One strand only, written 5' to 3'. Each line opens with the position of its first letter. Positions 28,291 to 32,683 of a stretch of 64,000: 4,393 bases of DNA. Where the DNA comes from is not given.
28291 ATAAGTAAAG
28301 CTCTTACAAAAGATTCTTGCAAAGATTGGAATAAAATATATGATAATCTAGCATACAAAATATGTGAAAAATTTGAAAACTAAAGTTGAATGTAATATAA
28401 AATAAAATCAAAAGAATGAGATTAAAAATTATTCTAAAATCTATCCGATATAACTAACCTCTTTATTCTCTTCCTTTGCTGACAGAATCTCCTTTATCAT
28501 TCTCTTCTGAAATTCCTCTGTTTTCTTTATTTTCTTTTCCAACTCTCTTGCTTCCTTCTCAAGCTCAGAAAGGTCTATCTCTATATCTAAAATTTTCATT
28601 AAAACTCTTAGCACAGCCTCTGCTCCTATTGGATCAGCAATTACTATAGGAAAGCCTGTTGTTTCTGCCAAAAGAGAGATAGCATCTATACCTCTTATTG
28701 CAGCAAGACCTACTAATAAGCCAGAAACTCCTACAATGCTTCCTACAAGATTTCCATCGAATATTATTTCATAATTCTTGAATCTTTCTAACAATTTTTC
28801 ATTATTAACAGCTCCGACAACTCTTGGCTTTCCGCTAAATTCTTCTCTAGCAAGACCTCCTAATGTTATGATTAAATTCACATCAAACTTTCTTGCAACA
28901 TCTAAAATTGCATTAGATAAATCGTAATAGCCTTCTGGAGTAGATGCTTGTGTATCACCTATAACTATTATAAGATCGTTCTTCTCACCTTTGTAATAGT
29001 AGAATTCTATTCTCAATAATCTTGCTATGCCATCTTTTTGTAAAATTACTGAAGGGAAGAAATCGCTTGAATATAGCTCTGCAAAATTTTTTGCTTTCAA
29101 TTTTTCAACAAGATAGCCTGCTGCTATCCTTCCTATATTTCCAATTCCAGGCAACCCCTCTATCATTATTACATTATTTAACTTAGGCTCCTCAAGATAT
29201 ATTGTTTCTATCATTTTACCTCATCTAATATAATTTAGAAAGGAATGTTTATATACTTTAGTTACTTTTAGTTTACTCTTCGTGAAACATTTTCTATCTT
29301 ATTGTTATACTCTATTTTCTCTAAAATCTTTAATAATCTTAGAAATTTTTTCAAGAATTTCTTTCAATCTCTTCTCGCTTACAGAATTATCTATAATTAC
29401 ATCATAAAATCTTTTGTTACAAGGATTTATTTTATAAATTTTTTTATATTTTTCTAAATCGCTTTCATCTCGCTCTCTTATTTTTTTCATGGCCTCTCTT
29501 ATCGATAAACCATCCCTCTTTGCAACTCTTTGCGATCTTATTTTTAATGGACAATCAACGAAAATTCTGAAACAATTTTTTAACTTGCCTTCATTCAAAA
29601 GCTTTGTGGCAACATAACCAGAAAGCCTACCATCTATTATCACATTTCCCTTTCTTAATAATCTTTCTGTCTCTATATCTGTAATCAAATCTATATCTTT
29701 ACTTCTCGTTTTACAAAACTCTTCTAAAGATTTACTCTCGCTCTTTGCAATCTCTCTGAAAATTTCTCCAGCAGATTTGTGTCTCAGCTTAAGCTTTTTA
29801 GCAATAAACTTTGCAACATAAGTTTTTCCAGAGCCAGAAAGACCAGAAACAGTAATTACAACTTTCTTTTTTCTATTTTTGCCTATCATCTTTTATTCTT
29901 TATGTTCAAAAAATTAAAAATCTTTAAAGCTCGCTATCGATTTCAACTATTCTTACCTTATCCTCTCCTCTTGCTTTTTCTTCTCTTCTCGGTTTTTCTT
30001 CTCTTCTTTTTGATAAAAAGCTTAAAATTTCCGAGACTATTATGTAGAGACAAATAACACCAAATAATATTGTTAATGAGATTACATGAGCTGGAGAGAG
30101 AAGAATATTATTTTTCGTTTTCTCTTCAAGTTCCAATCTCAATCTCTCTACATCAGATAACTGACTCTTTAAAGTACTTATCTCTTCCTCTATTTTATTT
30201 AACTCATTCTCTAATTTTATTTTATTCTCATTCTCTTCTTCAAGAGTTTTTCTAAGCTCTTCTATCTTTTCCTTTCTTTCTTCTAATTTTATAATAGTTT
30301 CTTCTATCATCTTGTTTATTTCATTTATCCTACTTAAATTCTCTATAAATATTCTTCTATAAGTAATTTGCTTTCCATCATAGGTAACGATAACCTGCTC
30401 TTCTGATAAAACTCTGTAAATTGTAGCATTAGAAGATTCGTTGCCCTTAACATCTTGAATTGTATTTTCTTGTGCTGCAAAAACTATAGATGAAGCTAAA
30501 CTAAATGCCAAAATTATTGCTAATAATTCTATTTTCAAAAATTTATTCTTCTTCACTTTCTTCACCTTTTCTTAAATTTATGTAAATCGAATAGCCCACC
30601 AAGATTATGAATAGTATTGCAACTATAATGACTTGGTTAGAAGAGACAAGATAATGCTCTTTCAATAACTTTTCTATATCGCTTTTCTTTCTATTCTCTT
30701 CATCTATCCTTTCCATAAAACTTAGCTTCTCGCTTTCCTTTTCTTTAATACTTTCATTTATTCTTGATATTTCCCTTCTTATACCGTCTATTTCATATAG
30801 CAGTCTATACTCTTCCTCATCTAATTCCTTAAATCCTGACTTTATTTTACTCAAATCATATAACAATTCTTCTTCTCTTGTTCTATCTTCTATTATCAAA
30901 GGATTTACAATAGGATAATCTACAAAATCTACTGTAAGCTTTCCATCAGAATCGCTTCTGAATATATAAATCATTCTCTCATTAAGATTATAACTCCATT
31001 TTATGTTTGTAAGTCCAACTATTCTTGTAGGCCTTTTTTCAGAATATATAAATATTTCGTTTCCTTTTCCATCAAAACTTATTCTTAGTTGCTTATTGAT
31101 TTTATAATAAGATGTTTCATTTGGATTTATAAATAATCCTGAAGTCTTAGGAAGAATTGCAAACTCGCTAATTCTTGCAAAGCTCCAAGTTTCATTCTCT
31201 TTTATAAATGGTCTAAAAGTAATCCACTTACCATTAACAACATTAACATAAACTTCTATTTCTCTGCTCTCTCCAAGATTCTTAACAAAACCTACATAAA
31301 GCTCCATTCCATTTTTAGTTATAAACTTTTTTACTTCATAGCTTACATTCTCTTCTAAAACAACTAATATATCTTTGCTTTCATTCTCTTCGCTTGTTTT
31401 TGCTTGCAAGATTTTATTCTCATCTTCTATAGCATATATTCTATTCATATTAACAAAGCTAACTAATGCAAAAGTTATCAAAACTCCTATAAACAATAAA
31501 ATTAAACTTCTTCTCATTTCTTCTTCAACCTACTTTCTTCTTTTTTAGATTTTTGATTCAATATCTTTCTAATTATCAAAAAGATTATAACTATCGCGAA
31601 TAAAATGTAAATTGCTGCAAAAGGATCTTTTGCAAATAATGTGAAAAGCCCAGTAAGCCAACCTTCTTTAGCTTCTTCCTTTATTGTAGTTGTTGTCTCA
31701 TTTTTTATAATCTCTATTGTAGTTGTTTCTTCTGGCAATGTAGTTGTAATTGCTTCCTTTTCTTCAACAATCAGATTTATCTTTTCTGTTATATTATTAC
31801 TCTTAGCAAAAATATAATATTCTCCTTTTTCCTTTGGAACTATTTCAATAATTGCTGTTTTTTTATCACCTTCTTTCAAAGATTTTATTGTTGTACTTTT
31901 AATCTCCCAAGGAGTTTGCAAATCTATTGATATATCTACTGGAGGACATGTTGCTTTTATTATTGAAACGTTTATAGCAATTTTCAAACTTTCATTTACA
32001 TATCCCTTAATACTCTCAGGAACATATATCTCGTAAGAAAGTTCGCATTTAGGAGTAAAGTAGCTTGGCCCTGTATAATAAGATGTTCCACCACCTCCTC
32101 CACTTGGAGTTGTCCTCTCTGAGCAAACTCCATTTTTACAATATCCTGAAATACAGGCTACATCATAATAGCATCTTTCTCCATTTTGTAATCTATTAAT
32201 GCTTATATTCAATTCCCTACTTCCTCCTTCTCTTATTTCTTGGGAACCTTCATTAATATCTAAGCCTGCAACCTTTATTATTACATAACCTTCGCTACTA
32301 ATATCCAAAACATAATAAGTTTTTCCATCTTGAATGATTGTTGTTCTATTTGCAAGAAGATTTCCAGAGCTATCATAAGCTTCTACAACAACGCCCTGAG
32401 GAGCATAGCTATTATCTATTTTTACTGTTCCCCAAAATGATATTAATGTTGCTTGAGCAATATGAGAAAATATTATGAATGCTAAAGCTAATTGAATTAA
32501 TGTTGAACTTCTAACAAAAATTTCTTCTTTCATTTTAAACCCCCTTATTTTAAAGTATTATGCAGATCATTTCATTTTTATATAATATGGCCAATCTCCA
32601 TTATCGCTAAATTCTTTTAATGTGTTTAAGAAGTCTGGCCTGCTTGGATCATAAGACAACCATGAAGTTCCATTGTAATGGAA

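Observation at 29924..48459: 18.5-kb one-strand island of 11 modular secreted/anchored Cys- and Thr-rich surface proteins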

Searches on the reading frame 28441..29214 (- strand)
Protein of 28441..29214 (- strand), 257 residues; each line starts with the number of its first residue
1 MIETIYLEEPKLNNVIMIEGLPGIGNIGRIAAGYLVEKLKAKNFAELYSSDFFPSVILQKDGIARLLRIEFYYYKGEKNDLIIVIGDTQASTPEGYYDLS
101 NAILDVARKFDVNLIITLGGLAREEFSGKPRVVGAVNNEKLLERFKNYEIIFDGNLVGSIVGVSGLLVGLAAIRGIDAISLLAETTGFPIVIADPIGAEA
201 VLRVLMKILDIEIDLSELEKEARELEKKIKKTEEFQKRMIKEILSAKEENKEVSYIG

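Call 8: search_protein_families(library=pfam, proteins=[window:28441-29214:-], max_evalue=0.001)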
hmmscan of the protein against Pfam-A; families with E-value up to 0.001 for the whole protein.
window:28441-29214:- (257 aa): 1 family
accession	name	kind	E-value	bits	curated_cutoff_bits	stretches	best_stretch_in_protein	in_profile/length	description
PF09754.15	PAC2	-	4.3e-48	164.4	25.8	1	17-231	1-213/215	PAC2 family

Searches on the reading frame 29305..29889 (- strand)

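Call 8: search_protein_families(library=pfam, proteins=[window:29305-29889:-], max_evalue=0.001)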
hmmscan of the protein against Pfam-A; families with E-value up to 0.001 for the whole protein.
window:29305-29889:- (194 aa): 10 families
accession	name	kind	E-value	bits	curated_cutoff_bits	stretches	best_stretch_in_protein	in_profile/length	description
PF13189.12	Cytidylate_kin2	-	3.9e-23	83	28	2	76-169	88-175/176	Cytidylate kinase-like family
PF13207.12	AAA_17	-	4e-14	53.5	27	1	16-126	2-123/136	AAA domain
PF13238.12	AAA_18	-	5.2e-11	43.6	29.4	1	12-126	1-112/128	AAA domain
PF02224.24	Cytidylate_kin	-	1.5e-10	41.6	26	2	76-187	108-210/211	Cytidylate kinase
PF01583.26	APS_kinase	-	2.5e-07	31.3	21.1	1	9-124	2-120/152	Adenylylsulphate kinase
PF00406.28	ADK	-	1.1e-05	26.1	26.8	1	15-188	2-145/151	Adenylate kinase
PF13671.12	AAA_33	-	3.4e-05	24.6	27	1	11-87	1-77/143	AAA domain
PF01121.26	CoaE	-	0.0004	20.6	27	0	97-139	113-157/180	Dephospho-CoA kinase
PF06414.18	Zeta_toxin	-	0.00051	20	22.3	1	5-40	12-46/199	Zeta toxin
PF00004.35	AAA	-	0.00057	20.8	21.2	0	14-66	3-60/131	ATPase family associated with various cellular activities (AAA)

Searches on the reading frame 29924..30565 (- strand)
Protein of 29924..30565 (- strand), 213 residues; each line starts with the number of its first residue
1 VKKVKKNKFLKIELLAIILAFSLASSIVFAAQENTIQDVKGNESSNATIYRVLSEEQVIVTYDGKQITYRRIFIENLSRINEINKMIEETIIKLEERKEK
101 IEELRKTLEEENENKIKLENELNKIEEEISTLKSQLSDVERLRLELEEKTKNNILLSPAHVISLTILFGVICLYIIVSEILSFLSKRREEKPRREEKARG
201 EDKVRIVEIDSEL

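Call 4: search_protein_families(library=pfam, proteins=[window:29924-30565:-], max_evalue=0.1)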
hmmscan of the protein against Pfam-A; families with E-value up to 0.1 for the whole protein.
window:29924-30565:- (213 aa): 16 families
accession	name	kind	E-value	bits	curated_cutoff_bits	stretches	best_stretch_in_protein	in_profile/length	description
PF05622.17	HOOK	-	3.2e-05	23.3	35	1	74-156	268-348/514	HOOK protein coiled-coil region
PF09763.15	Sec3_CC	-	0.0018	18.5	27.1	1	75-156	6-85/133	Exocyst complex component Sec3, coiled-coil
PF06818.20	Fez1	-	0.0024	18.8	34.4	1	78-147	45-114/199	Fez1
PF04201.20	TPD52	-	0.0047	17.6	25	1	112-154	3-45/108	Tumour protein D52 family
PF03961.19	FapA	-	0.0049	16.9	31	1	71-146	159-237/272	Flagellar Assembly Protein A beta solenoid domain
PF01496.24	V_ATPase_I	-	0.0052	15.2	30.7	1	66-150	18-106/815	V-type ATPase 116kDa subunit family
PF09496.15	CENP-O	-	0.0057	17.2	23.9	1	81-168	90-169/197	Cenp-O kinetochore centromere component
PF19220.6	Rod_CreS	-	0.0083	15.6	100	1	79-150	56-127/359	Crescentin, rod domain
PF24627.1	PUMA_CC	-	0.02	15.3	30.1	1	87-151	3-67/74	PUMA coiled-coil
PF16043.11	DUF4795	-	0.02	14.7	34.8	1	84-155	9-77/208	Domain of unknown function (DUF4795)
PF16740.10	SKA2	-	0.023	14.9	30.1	1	103-153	28-78/110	Spindle and kinetochore-associated protein 2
PF13086.12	AAA_11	-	0.042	14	27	1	42-162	79-196/257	AAA domain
PF07851.19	TMEM120A-B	-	0.058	13.1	29.8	1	77-142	22-88/324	TMEM120A/B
PF15035.11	Rootletin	-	0.063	13.7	36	0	79-141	62-132/188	Ciliary rootlet component, centrosome cohesion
PF17650.6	RACo_linker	-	0.066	13.5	26.2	0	116-155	6-44/86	RACo linker region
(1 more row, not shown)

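Call 55: search_protein_families(library=ncbifam, proteins=[window:29924-30565:-], max_evalue=1)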
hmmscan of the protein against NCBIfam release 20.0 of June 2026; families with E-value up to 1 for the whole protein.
window:29924-30565:- (213 aa): 20 families
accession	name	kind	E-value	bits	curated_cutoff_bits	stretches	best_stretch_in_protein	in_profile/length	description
TIGR04211.1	SH3_and_anchor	equivalog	6.6e-09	35.6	65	1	76-175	88-187/198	TIGR04211 family SH3 domain-containing protein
NF045487.1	ASRP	equivalog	2.6e-06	26.3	300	1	42-151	285-393/593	archaea-specific SMC-related protein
NF003422.0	PRK04863.1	equivalog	0.00028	18.6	699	1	84-145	347-407/1486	chromosome partition protein MukB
TIGR02169.1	SMC_prok_A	equivalog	0.00059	17.6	729.4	1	77-150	371-444/1165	chromosome segregation protein SMC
NF033091.0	HK_VanS_ACDEFG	equivalog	0.00086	18.5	400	1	99-169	23-94/293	vancomycin resistance histidine kinase VanS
TIGR02168.1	SMC_prok_B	equivalog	0.0025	15.6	567.35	1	75-147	665-734/1181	chromosome segregation protein SMC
NF033885.1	conj_TraP_IncI1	equivalog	0.016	14.9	135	1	17-141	28-142/217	conjugal transfer protein TraP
NF045780.1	TrlF_fam_ATP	equivalog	0.017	13.8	350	1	48-153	440-545/944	TrlF family AAA-like ATPase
NF000520.2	blaOXA-286_like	exception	0.023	14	570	1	5-68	3-65/278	OXA-286 family carbapenem-hydrolyzing class D beta-lactamase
TIGR00414.1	serS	equivalog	0.024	13.6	301.65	1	66-155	17-104/418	serine--tRNA ligase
NF033930.1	pneumo_PspA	exception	0.027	13.2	850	1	36-141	131-234/659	pneumococcal surface protein A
NF002318.0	PRK01253.1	equivalog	0.036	13.8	55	1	147-175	22-49/55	preprotein translocase subunit Sec61beta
TIGR03402.1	FeS_nifS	equivalog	0.039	12.7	530.75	1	63-117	222-276/379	cysteine desulfurase NifS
NF041421.1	MbpC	equivalog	0.086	12.7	200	1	100-176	46-122/148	mobilization protein MbpC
NF040579.1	S1_dom_CvfD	subfamily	0.15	12.4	117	1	72-136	39-106/113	CvfD/Ygs/GSP13 family RNA-binding post-transcriptional regulator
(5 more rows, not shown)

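Call 114: search_protein_families(library=phrogs, proteins=[window:29924-30565:-], max_evalue=0.001)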
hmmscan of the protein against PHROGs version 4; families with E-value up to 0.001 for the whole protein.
window:29924-30565:- (213 aa): 2 families
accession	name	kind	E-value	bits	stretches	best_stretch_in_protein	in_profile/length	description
phrog_10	-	head and packaging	0.00024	21.2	1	65-151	252-329/752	major head protein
phrog_2990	-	unknown function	0.00054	21.2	0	78-172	33-125/133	-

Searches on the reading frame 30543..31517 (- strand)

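Call 4: search_protein_families(library=pfam, proteins=[window:30543-31517:-], max_evalue=0.1)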
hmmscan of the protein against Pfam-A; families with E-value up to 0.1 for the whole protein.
window:30543-31517:- (324 aa): 1 family
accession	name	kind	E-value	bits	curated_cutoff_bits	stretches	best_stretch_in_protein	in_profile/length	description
PF03112.19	DUF244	-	0.058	13.7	22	0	171-233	29-90/161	Uncharacterized protein family (ORF7) DUF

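Call 55: search_protein_families(library=ncbifam, proteins=[window:30543-31517:-], max_evalue=1)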
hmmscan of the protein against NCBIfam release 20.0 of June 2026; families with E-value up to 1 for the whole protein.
window:30543-31517:- (324 aa): 1 family
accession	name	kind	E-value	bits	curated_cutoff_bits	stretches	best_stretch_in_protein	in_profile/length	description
NF009643.0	PRK13169.1-4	equivalog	0.071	13.7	249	1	217-277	19-78/129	DNA replication initiation control protein YabA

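Call 114: search_protein_families(library=phrogs, proteins=[window:30543-31517:-], max_evalue=0.001)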
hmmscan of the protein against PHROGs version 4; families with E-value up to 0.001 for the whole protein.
window:30543-31517:- (324 aa): 0 families

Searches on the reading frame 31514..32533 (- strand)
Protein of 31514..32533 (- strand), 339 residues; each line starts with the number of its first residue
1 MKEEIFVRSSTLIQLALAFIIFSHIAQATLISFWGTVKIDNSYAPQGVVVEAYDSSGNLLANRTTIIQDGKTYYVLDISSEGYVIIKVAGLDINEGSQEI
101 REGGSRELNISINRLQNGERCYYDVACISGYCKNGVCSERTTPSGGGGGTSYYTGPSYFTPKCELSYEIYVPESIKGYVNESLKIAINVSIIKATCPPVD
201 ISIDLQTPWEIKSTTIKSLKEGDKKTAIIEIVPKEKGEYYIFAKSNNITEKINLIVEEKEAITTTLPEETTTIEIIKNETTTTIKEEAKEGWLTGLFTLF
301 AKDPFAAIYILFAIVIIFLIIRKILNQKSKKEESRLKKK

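Call 4: search_protein_families(library=pfam, proteins=[window:31514-32533:-], max_evalue=0.1)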
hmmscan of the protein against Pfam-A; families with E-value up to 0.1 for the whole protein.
window:31514-32533:- (339 aa): 2 families
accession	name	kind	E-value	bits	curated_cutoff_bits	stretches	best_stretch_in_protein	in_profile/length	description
PF07771.16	TSGP1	-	0.0085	16.7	22.6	1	115-150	55-89/120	Tick salivary peptide group 1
PF01683.23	EB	-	0.06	13.9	24.3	0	114-138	15-40/52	EB module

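Call 55: search_protein_families(library=ncbifam, proteins=[window:31514-32533:-], max_evalue=1)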
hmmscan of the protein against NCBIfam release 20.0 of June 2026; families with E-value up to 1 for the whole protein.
window:31514-32533:- (339 aa): 2 families
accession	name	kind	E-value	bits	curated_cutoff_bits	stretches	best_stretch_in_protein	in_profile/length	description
NF033860.0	Wzy_O6_O28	subfamily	0.003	16.5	75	1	258-329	281-344/385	oligosaccharide repeat unit polymerase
NF053826.1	PrePilPeptEppA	equivalog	0.017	14.5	450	1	214-319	230-331/334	prepilin peptidase EppA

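Call 114: search_protein_families(library=phrogs, proteins=[window:31514-32533:-], max_evalue=0.001)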
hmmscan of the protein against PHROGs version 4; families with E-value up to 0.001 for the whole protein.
window:31514-32533:- (339 aa): 0 families
